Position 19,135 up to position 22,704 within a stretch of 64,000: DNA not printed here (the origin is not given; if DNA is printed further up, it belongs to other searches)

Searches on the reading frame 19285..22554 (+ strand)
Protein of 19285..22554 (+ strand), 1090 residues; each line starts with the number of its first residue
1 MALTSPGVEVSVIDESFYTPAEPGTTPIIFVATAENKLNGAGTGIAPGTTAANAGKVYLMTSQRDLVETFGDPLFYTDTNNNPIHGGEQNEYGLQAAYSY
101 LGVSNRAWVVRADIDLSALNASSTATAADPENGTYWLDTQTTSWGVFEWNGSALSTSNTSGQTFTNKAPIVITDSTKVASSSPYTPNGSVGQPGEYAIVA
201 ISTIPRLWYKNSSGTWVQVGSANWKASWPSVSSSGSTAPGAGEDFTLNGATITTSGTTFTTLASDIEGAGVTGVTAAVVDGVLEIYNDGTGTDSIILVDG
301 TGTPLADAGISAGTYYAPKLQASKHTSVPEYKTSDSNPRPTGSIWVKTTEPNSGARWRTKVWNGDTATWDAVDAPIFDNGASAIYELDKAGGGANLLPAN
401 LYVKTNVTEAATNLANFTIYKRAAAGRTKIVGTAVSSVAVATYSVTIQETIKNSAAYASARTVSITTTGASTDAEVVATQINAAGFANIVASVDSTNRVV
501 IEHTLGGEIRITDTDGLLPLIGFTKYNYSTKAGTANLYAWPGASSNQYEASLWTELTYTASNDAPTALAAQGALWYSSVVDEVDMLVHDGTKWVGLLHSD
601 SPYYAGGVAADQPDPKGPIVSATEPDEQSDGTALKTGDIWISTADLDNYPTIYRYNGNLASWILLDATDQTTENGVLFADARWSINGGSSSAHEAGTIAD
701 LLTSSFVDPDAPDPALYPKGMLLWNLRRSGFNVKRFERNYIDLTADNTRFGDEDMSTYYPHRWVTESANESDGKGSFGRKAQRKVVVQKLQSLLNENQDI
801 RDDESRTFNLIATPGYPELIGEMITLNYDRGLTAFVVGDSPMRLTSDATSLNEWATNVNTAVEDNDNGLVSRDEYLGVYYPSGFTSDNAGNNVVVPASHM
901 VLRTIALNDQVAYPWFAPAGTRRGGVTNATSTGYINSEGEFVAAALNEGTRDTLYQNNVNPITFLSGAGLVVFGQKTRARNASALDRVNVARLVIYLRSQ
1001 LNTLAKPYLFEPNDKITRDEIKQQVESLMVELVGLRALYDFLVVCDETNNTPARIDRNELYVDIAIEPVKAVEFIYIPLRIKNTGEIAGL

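Call 65: search_protein_families(library=pfam, proteins=[window:19285-22554:+], max_evalue=0.001)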
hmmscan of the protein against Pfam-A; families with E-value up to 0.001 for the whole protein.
window:19285-22554:+ (1090 aa): 1 family
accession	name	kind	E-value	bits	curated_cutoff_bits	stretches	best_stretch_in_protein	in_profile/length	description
PF17482.7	Phage_sheath_1C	-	2e-16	60.4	26.9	1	983-1081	4-103/104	Phage tail sheath C-terminal domain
